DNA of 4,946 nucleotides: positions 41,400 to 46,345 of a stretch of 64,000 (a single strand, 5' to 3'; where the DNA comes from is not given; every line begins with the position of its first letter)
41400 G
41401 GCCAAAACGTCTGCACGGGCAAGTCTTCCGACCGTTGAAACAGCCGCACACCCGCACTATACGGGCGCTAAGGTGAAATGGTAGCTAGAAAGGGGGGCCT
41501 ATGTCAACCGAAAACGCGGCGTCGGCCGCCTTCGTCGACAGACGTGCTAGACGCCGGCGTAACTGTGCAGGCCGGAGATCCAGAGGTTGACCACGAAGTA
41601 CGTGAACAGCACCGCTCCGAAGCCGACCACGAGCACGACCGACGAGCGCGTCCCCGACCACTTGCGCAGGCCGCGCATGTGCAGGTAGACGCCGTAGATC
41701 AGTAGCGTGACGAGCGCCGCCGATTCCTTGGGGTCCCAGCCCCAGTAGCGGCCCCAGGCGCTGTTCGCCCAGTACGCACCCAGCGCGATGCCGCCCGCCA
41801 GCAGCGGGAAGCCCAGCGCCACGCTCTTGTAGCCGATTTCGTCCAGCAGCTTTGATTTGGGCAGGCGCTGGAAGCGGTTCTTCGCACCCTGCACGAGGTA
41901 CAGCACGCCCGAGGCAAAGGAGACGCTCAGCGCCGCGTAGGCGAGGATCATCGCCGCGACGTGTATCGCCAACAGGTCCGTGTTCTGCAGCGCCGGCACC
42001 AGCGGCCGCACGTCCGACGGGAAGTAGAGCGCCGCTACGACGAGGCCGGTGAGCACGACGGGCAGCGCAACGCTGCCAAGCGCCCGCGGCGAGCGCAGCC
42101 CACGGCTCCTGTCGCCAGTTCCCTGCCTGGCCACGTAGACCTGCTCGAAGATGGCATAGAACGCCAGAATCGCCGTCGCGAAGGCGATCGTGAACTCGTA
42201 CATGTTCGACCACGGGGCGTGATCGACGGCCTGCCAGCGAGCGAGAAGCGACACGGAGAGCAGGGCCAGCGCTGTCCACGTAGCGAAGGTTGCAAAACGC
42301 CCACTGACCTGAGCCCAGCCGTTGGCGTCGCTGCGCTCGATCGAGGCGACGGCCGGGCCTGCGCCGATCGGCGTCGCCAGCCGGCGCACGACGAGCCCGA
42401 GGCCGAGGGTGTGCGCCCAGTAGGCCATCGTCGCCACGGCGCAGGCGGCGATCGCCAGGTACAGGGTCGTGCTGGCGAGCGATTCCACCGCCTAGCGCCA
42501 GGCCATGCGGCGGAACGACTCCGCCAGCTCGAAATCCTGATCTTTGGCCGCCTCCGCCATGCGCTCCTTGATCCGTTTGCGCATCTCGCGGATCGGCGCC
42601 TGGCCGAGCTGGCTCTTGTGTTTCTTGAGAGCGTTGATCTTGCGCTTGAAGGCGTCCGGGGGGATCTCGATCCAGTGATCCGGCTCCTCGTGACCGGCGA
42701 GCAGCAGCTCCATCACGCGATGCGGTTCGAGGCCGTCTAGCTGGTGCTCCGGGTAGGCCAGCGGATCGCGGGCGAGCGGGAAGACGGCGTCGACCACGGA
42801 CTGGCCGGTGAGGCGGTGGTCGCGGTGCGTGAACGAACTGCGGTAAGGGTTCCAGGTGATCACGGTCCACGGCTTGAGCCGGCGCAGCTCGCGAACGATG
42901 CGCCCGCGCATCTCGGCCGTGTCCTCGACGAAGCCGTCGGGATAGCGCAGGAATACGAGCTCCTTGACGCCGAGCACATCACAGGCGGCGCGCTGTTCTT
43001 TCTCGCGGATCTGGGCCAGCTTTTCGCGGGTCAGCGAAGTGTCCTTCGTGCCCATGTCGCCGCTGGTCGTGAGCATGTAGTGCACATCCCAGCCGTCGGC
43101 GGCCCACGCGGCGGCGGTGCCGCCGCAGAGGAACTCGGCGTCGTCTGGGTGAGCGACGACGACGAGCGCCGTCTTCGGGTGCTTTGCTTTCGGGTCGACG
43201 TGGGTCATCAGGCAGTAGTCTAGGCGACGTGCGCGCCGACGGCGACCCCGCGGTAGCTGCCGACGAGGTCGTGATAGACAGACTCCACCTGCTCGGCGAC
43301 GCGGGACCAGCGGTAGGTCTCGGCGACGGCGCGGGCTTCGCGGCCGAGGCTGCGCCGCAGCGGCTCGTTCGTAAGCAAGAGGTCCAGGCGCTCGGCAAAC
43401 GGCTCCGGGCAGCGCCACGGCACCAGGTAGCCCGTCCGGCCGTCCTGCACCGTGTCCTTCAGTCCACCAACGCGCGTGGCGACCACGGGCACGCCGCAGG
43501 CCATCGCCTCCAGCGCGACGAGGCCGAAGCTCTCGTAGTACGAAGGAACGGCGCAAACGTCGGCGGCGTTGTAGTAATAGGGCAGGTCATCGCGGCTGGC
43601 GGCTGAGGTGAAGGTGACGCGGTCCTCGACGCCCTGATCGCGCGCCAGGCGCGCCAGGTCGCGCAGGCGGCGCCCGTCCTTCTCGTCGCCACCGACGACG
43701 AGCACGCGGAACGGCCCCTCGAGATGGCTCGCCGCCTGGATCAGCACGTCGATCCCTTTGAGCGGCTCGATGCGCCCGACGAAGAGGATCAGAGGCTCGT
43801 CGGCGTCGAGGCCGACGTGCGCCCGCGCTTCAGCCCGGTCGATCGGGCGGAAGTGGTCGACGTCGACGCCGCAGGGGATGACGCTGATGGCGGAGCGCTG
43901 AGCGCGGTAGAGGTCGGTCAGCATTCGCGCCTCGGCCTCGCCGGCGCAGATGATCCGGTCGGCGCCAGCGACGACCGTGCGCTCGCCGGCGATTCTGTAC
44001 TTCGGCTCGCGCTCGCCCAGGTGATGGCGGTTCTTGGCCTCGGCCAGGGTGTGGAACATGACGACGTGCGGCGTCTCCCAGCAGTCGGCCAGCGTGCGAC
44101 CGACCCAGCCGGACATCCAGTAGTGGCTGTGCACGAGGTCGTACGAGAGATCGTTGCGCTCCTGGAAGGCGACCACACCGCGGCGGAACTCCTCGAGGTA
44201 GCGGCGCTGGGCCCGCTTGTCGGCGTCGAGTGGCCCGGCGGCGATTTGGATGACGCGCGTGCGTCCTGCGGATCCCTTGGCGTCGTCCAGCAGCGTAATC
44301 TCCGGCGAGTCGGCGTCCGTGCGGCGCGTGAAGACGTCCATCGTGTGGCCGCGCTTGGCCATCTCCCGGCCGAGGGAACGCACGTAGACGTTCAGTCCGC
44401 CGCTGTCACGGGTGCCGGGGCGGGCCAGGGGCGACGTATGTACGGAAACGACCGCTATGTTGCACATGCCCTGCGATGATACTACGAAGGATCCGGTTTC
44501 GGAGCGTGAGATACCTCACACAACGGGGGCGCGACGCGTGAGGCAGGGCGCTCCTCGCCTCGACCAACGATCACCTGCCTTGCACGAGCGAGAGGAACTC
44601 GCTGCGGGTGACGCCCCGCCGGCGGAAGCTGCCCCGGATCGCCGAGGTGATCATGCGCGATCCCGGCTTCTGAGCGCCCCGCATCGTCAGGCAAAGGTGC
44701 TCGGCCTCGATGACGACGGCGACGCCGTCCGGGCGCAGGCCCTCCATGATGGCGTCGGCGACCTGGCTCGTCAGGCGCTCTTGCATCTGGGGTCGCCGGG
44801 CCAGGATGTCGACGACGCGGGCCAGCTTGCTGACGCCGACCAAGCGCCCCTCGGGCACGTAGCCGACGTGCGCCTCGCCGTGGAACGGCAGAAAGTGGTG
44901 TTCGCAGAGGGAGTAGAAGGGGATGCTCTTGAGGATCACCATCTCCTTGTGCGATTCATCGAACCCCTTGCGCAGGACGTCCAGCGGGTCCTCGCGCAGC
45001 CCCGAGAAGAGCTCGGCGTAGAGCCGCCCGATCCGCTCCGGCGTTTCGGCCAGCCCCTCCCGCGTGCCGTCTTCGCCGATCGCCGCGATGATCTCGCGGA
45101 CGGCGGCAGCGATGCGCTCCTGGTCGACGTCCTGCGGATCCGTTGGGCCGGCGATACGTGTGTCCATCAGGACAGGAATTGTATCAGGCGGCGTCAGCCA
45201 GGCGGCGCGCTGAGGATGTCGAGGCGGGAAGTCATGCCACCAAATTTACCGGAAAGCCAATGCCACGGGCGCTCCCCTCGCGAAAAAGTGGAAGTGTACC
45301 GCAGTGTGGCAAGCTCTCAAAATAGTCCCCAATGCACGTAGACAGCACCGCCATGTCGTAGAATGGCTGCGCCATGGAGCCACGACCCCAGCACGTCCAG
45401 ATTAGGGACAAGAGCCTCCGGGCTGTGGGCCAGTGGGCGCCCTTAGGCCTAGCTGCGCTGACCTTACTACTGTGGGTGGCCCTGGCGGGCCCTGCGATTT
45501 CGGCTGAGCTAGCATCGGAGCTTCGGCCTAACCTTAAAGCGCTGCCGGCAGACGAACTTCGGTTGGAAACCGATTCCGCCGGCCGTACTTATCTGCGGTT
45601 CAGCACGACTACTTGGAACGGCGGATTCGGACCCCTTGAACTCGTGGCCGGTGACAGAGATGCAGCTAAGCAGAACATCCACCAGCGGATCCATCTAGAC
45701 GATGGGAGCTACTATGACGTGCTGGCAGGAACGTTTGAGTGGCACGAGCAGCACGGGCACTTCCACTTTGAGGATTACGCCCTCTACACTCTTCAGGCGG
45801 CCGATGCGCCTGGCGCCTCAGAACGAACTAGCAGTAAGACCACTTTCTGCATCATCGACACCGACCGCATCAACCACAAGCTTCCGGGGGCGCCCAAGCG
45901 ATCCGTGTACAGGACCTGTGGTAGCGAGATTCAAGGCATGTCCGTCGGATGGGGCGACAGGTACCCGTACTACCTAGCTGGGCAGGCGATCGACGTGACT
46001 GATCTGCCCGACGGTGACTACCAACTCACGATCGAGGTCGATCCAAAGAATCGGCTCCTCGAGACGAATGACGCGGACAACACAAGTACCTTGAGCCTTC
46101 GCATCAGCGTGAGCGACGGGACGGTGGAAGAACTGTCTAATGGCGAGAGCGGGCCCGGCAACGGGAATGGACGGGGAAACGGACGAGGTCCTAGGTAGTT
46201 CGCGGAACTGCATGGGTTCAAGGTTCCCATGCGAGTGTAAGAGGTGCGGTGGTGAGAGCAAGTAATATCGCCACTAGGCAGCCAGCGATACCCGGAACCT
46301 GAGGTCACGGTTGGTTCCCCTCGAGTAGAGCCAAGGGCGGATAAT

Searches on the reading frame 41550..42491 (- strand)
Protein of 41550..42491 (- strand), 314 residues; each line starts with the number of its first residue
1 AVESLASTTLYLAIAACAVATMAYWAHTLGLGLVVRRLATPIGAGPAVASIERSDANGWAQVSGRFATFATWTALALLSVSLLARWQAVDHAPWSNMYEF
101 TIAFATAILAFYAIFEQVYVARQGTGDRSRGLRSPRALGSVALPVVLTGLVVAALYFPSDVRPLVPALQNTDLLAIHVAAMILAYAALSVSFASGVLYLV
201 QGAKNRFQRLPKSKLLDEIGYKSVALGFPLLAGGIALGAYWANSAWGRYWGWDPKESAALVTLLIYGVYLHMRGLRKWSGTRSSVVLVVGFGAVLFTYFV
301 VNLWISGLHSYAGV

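Call 72: search_protein_families(library=pfam, proteins=[window:41550-42491:-], max_evalue=0.001)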
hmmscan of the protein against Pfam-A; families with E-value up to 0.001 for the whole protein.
window:41550-42491:- (314 aa): 1 family
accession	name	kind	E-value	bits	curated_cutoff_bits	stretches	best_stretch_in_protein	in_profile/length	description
PF01578.25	Cytochrom_C_asm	-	5.3e-41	141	29.9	1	136-309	32-212/212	Cytochrome C assembly protein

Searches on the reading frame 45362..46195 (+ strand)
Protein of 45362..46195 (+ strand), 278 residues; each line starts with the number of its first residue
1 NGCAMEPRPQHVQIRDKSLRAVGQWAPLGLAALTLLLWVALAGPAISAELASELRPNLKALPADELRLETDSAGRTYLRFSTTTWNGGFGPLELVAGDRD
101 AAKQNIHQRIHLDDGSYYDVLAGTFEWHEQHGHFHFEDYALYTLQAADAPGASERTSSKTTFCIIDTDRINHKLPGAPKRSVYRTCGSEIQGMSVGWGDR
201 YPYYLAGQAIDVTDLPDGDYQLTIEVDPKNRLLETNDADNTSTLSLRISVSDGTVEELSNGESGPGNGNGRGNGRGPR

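Call 72: search_protein_families(library=pfam, proteins=[window:45362-46195:+], max_evalue=0.001)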
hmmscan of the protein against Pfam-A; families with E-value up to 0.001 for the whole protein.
window:45362-46195:+ (278 aa): 1 family
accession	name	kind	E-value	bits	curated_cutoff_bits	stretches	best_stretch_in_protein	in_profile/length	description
PF01186.22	Lysyl_oxidase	-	7.2e-15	55.6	20.4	1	124-246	77-192/204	Lysyl oxidase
